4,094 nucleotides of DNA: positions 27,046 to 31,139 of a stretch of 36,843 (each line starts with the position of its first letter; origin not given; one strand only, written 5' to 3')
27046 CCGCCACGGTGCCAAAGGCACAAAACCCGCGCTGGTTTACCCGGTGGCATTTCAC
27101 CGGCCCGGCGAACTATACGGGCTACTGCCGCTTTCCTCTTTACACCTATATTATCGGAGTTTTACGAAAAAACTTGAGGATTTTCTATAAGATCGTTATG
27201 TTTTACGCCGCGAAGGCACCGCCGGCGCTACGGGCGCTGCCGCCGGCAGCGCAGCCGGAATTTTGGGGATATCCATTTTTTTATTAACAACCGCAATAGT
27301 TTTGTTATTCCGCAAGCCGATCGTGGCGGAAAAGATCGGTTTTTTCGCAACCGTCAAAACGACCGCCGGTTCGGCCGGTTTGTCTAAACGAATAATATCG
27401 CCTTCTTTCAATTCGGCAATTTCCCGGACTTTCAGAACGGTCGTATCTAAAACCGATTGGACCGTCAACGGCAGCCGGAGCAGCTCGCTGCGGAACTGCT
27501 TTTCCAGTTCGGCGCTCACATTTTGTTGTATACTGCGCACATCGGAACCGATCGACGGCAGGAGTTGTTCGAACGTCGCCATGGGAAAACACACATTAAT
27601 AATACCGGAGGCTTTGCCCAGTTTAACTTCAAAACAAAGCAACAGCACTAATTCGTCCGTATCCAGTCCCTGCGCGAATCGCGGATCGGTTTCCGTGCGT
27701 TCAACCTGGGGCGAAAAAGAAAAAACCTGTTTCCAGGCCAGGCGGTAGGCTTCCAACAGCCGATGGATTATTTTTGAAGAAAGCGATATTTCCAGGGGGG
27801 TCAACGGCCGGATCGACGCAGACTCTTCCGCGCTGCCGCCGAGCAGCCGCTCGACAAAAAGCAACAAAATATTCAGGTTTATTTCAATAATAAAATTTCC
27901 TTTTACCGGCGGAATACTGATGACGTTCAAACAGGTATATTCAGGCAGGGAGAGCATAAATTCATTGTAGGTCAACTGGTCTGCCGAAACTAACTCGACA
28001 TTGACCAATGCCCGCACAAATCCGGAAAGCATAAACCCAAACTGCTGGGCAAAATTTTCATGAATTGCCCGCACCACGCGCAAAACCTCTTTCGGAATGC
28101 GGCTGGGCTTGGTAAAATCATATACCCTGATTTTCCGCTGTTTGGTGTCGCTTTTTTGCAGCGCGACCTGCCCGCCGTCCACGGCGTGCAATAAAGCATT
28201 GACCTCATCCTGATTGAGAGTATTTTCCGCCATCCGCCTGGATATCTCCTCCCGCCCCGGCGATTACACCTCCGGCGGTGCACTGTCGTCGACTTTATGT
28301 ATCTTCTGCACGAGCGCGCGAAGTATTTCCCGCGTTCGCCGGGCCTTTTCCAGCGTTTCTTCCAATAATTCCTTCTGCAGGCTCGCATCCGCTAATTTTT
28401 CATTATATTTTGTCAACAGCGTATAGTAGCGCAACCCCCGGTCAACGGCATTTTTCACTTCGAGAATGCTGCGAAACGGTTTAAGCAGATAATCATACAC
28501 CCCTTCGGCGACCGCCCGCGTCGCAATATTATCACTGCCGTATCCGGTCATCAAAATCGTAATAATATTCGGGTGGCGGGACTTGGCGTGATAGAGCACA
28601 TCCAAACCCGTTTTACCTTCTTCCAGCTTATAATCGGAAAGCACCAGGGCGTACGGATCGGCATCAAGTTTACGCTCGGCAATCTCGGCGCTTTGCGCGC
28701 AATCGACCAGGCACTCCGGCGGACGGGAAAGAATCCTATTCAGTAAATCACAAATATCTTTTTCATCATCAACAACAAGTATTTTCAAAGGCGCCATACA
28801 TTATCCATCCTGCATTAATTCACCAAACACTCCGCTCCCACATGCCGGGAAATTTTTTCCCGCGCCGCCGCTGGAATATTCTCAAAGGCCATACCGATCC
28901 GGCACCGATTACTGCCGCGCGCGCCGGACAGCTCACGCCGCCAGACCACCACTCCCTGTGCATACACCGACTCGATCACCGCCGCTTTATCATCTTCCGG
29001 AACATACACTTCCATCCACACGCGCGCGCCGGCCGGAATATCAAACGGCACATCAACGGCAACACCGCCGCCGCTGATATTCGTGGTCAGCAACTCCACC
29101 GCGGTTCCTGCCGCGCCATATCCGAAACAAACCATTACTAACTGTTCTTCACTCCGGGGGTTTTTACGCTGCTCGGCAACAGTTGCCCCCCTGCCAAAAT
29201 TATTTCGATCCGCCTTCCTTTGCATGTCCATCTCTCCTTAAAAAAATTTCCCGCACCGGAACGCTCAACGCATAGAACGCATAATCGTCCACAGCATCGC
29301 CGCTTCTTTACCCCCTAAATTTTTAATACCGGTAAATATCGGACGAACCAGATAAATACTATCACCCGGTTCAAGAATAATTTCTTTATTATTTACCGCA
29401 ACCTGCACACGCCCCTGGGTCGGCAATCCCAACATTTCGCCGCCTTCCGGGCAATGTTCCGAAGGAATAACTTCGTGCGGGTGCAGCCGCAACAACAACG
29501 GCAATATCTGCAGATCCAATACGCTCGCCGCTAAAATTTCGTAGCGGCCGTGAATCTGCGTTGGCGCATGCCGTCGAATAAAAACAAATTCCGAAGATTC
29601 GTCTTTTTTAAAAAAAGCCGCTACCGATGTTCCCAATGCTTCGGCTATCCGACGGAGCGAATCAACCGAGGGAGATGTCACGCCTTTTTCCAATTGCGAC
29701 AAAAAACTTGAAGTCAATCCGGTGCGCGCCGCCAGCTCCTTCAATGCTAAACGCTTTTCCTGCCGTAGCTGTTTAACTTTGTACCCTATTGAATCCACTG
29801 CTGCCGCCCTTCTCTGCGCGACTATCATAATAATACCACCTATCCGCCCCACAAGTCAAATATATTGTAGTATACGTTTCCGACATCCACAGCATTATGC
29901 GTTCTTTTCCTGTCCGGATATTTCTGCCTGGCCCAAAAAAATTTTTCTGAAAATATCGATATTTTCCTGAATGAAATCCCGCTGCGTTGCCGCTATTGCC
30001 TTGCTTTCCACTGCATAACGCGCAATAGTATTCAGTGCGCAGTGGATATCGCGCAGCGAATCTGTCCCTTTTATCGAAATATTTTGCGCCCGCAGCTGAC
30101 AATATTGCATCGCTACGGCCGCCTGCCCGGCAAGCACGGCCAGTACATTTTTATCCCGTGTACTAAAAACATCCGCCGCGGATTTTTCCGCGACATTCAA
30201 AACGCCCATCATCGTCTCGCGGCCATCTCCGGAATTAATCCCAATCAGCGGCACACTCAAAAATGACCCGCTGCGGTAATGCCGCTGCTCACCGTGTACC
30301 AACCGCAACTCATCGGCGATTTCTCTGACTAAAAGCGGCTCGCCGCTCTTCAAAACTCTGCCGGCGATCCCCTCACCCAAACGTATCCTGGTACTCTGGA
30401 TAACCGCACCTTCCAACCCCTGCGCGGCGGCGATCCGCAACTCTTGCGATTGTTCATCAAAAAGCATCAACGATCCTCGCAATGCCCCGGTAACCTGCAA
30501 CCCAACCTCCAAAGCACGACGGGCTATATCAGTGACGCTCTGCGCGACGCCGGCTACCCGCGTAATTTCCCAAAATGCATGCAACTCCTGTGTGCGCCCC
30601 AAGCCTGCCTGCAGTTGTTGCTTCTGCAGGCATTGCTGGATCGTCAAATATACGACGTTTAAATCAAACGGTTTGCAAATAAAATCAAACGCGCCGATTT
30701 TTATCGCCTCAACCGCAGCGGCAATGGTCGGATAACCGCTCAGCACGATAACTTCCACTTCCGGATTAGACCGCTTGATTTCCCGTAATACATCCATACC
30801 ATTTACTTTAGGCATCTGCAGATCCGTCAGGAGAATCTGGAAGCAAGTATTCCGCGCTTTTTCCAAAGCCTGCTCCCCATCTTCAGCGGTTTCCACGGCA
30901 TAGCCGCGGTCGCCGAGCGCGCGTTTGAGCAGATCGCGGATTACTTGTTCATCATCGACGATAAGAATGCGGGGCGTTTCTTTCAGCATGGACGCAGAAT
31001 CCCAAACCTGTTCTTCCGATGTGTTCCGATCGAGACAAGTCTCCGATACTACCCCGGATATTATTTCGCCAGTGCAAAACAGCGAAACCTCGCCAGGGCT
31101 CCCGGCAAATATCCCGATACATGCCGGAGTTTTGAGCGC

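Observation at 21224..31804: CheA-less phosphorelay fused to the flagellar switch: 12-gene minus-strand cluster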

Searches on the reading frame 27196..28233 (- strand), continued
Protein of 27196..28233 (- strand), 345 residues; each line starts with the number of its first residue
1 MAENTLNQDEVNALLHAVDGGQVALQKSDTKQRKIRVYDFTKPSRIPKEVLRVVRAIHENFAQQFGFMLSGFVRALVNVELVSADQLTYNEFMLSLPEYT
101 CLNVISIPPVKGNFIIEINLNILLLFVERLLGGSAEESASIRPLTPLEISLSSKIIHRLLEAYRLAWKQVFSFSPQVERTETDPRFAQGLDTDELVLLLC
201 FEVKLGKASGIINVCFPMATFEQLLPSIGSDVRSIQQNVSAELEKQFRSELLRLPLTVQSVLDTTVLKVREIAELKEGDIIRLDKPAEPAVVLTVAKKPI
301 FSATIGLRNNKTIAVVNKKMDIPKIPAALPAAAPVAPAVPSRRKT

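Call 29: find_encoding_contigs(protein=P0003, flank=10000, max_places=2)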
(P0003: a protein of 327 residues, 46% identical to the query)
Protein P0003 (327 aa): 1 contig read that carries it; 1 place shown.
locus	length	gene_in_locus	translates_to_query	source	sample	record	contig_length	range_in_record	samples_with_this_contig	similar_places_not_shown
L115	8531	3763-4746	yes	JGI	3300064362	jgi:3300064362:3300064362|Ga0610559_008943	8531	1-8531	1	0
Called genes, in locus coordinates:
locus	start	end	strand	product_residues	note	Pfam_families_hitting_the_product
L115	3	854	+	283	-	?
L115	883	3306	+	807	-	PF03636:Glyco_hydro_65N, PF03632:Glyco_hydro_65m, PF03633:Glyco_hydro_65C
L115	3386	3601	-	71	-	-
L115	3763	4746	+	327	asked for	PF02154:FliM, PF01052:FliMN_C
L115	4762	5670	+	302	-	PF01052:FliMN_C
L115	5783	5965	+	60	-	-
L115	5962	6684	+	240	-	PF00460:Flg_bb_rod (weak), PF22692:LlgE_F_G_D1, PF06429:Flg_bbr_C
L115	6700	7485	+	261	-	PF00460:Flg_bb_rod, PF22692:LlgE_F_G_D1, PF06429:Flg_bbr_C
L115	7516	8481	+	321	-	PF08666:SAF, PF13144:ChapFlgA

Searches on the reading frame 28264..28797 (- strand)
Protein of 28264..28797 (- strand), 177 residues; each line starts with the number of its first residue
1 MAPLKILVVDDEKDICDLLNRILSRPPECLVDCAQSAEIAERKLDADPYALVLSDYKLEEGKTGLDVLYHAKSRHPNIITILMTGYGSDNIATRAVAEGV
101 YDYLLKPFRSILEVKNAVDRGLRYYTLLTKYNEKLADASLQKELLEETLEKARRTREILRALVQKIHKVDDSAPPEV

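Call 4: search_protein_families(library=pfam, proteins=[window:28264-28797:-], max_evalue=0.01)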
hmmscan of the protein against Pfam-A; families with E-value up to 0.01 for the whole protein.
window:28264-28797:- (177 aa): 1 family
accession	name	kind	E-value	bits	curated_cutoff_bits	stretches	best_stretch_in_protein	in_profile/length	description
PF00072.30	Response_reg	-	1.7e-16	60.8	30.2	1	6-109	1-102/111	Response regulator receiver domain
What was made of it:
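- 28264..28797 (-): REC-cc: a lineage-conserved single-domain receiver with an invariant Arg-rich helical tail (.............), encoded immediately upstream of fliM. Pfam Response_reg E 1.7e-16 (call 4).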

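Call 26: search_protein_families(library=ncbifam, proteins=[window:28264-28797:-], max_evalue=0.001)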
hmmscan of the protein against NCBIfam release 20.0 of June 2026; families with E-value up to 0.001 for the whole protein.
window:28264-28797:- (177 aa): 58 families (the best 25 are shown)
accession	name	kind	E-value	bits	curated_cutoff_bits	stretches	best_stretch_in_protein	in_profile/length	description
NF053512.1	nitric_RR_NosR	exception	1.5e-18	67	400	1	6-159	1-157/422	response regulator c-di-GMP phosphodiesterase, NosR family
NF051870.1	NAssimRespRegNtrX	equivalog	3.1e-16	59.3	600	1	5-160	3-156/452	nitrogen assimilation response regulator NtrX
TIGR01818.1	ntrC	equivalog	2.5e-13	49.7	558.6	1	6-145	1-137/463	nitrogen regulation protein NR(I)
NF008469.0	PRK11361.1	equivalog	1.1e-12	47.4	714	1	5-138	6-135/461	acetoacetate metabolism transcriptional regulator AtoC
NF033791.1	ActR_PrrA_rreg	equivalog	2.1e-12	47.3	250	1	6-108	4-104/173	ActR/PrrA/RegA family redox response regulator transcription factor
NF047793.1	ResRegPgtA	equivalog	2e-11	43.4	650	1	5-163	7-160/414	two-component system response regulator PgtA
NF041832.1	near_NosP_CTERM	subfamily_domain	3.7e-11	42.7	400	1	4-110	252-359/370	NahK/ErcS family hybrid sensor histidine kinase/response regulator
NF008176.1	PRK10923.1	equivalog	3.7e-11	42.3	620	1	5-127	5-124/469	nitrogen regulation protein NR(I)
NF053854.1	RespRegPhoBBctds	equivalog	5.3e-11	42.3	270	1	6-139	1-132/225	two-component system response regulator PhoB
NF007689.0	PRK10365.1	equivalog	2e-10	40.1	760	1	4-109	6-109/441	sigma-54-dependent response regulator transcription factor ZraR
NF041946.1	LuxO_transreg_Vib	equivalog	3.1e-10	39.4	800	1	26-110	18-101/463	quorum-sensing sigma-54 dependent transcriptional regulator LuxO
NF006900.1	PRK09390.1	equivalog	7.1e-10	38.7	255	1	5-163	6-155/203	response regulator FixJ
NF012023.0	PRK15479.1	equivalog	2.6e-09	36.9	337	1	5-161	2-159/224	transcriptional regulator TctD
NF007005.1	PRK09468.1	equivalog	4.4e-09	36.1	331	1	5-109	5-107/237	osmolarity response regulator transcription factor OmpR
TIGR02154.1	PhoB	equivalog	5.8e-09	35.6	296.2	1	5-113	4-111/226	phosphate regulon transcriptional regulator PhoB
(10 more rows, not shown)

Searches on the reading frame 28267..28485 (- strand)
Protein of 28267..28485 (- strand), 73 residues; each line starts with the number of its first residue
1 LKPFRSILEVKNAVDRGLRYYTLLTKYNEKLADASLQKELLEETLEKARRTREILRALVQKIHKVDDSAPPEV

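Call 60: search_protein_representatives(protein=window:28267-28485:-)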
Query: 73 residues. Proteins with E-value up to 0.001 (for the whole library): 1; up to 1e-10: 1; up to 1e-30: 0. The best 1 are listed.
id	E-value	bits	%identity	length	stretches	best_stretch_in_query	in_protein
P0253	7.8e-16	73.6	59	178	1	2-67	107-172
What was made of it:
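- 28264..28797 (-): The tail alone finds 1 representative among 1.84e9 (call 60).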

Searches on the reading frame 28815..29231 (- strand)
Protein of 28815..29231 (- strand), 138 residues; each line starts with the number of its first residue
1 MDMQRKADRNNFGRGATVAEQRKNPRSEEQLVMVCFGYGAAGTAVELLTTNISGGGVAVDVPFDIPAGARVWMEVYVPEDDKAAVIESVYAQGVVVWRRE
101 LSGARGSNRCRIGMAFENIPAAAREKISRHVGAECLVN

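Call 4: search_protein_families(library=pfam, proteins=[window:28815-29231:-], max_evalue=0.01)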
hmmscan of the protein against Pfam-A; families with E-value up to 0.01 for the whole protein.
window:28815-29231:- (138 aa): 1 family
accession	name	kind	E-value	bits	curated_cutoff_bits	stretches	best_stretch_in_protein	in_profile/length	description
PF07238.19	PilZ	-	3.4e-10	40.6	22.5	1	20-131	1-100/102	PilZ domain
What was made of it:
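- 28815..29231 (-): Single-domain PilZ protein, a likely c-di-GMP receptor. Pfam PilZ E 3.4e-10 (call 4).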

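Call 26: search_protein_families(library=ncbifam, proteins=[window:28815-29231:-], max_evalue=0.001)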
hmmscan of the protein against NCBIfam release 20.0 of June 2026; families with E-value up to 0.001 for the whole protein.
window:28815-29231:- (138 aa): 1 family
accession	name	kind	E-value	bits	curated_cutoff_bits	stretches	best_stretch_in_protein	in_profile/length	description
TIGR02266.1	gmx_TIGR02266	paralog_domain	1e-06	28.8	68.7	1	42-131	14-95/96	TIGR02266 family protein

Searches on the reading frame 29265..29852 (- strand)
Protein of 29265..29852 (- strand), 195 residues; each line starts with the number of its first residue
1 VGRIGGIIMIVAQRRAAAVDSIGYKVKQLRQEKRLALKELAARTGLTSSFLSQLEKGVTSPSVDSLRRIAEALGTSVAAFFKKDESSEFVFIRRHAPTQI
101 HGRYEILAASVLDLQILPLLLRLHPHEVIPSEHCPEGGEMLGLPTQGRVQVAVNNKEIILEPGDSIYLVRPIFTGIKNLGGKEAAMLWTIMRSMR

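Call 4: search_protein_families(library=pfam, proteins=[window:29265-29852:-], max_evalue=0.01)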
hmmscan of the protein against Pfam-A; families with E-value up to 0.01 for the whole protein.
window:29265-29852:- (195 aa): 7 families
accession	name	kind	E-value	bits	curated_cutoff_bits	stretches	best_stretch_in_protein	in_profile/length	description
PF01381.28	HTH_3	-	1.4e-13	51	23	1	26-78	1-53/55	Helix-turn-helix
PF13560.12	HTH_31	-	6.8e-10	39.6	27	1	25-78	5-59/64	Helix-turn-helix domain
PF12844.13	HTH_19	-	1.6e-08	34.7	30.2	1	23-76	1-54/64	Helix-turn-helix domain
PF13443.12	HTH_26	-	2.9e-07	31.1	22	1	26-78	2-55/63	Cro/C1-type HTH DNA-binding domain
PF13744.12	HTH_37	-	2.1e-05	24.7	27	1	23-77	20-75/80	Helix-turn-helix domain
PF07883.17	Cupin_2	-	2.5e-05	24.3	27.2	1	120-189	2-69/70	Cupin domain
PF13413.12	HTH_25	-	0.0075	16.5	24.6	0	27-57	3-33/62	Helix-turn-helix domain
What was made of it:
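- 29265..29852 (-): XRE-family HTH plus cupin transcription regulator. Cupin_2 scores 24.3 bits, just below its cut-off of 27.2 (call 4).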

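Call 61: search_protein_families(library=ncbifam, proteins=[window:29265-29852:-], max_evalue=0.01)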
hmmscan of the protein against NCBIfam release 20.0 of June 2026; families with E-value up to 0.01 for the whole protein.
window:29265-29852:- (195 aa): 13 families
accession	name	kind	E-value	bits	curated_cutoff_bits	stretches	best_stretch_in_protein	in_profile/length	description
NF006015.0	PRK08154.1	subfamily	7.8e-13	48.3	204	1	14-94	23-105/314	anaerobic benzoate catabolism transcriptional regulator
NF007408.0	PRK09943.1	equivalog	1.6e-09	37.6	211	1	21-90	7-78/185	HTH-type transcriptional regulator PuuR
NF038139.1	Reg_Aceta_RamB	equivalog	1.9e-08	33.4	700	1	22-90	3-70/465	acetate metabolism transcriptional regulator RamB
NF047948.1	male_kill_WMK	equivalog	2.1e-08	34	300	1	22-84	6-68/300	WO male-killing family protein Wmk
NF010465.0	PRK13890.1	equivalog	4.1e-08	33.3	96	1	26-81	10-65/121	conjugal transfer protein TrbA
TIGR03070.1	couple_hipB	subfamily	7.4e-08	32.2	71.65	1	21-75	2-56/58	type II toxin-antitoxin system Y4mF family antitoxin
NF041951.1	phage_RstR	subfamily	7.5e-08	32.6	80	1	22-86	3-67/108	RstR family transcriptional repressor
NF046032.1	TransRegSlrRBacil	equivalog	5.8e-06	26.5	250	1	22-82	2-63/149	HTH-type transcriptional regulator SlrR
TIGR00270.2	TIGR00270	equivalog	0.00014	21.7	110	1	17-79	71-133/159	multiprotein bridging factor aMBF1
NF052239.1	antitox_spr1629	equivalog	0.0021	17.2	335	1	22-85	3-66/377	spr1629 family repressor/antitoxin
NF007257.0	PRK09706.1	subfamily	0.0031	17.3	101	1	21-84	5-68/135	transcriptional repressor DicA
TIGR02612.1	mob_myst_A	hypoth_equivalog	0.004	17.1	122.6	1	26-78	30-84/150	mobile mystery protein A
NF003162.0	PRK04140.1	equivalog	0.0041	16.2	263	1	22-78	127-183/317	transcriptional regulator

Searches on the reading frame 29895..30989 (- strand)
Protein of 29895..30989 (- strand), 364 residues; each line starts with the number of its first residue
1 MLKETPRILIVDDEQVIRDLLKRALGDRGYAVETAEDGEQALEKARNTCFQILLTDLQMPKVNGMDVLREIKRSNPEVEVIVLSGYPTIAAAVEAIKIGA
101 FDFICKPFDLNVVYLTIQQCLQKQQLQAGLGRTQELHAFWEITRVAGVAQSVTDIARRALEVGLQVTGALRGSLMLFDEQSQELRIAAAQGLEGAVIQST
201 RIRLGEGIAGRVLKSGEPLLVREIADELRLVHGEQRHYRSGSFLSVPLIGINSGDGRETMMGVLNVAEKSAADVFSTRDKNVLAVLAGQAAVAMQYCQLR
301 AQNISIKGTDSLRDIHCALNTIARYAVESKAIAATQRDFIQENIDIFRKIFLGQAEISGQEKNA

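Call 5: search_protein_families(library=pfam, proteins=[window:29895-30989:-], max_evalue=0.01)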
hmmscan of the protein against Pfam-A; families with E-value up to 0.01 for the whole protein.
window:29895-30989:- (364 aa): 4 families
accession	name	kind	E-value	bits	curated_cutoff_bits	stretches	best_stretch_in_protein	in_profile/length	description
PF00072.30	Response_reg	-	2.8e-31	108.4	30.2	1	8-113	1-106/111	Response regulator receiver domain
PF13185.12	GAF_2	-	3.8e-18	66.5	28.6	1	149-295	1-136/136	GAF domain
PF01590.32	GAF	-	4.5e-13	50.3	22.4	1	153-294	3-133/133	GAF domain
PF13492.12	GAF_3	-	2.8e-07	31.4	27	1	153-295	3-128/129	GAF domain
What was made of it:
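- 29895..30989 (-): REC-GAF response regulator with no recognised output domain. Pfam Response_reg E 2.8e-31 and GAF_2 E 3.8e-18 (call 5).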

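Call 26: search_protein_families(library=ncbifam, proteins=[window:29895-30989:-], max_evalue=0.001)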
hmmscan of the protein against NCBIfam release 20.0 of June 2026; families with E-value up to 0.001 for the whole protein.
window:29895-30989:- (364 aa): 104 families (the best 25 are shown)
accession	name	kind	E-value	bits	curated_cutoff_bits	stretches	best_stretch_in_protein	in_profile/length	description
NF008469.0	PRK11361.1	equivalog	2e-32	112.5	714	1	5-162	4-162/461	acetoacetate metabolism transcriptional regulator AtoC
NF051870.1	NAssimRespRegNtrX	equivalog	2.2e-28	99.4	600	1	8-128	4-126/452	nitrogen assimilation response regulator NtrX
TIGR01818.1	ntrC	equivalog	8.4e-28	97.4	558.6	1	8-136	1-129/463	nitrogen regulation protein NR(I)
NF006900.1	PRK09390.1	equivalog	1.8e-25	89.7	255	1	5-127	4-126/203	response regulator FixJ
NF053512.1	nitric_RR_NosR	exception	4.3e-25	88.6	400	1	8-129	1-123/422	response regulator c-di-GMP phosphodiesterase, NosR family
NF008176.1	PRK10923.1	equivalog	3.5e-24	85.2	620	1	7-157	5-152/469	nitrogen regulation protein NR(I)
NF033791.1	ActR_PrrA_rreg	equivalog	3.6e-24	85.7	250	1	8-123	4-119/173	ActR/PrrA/RegA family redox response regulator transcription factor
NF007689.0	PRK10365.1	equivalog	7.4e-24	84.3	760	1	2-125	2-125/441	sigma-54-dependent response regulator transcription factor ZraR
NF045505.1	RR_RssB_Pseudo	equivalog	1e-22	80.8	700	1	2-128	2-129/394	two-component system response regulator RssB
NF011695.0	PRK15115.1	equivalog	1.1e-21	77.1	763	1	3-125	4-126/445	two-component system response regulator GlrR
NF041733.1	resp_reg_CseB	equivalog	2.2e-21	76.3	350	1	7-134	2-128/228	two-component system response regulator CseB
NF053854.1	RespRegPhoBBctds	equivalog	2.7e-21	75.9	270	1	8-128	1-122/225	two-component system response regulator PhoB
NF007969.0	PRK10693.1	equivalog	6.6e-21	74.7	329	1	7-142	9-145/337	two-component system response regulator RssB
NF045944.1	ResRegRpaBCyano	equivalog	1.4e-20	73.7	330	1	9-126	1-117/229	response regulator transcription factor RpaB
NF041946.1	LuxO_transreg_Vib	equivalog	2.2e-20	72.9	800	1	11-127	2-118/463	quorum-sensing sigma-54 dependent transcriptional regulator LuxO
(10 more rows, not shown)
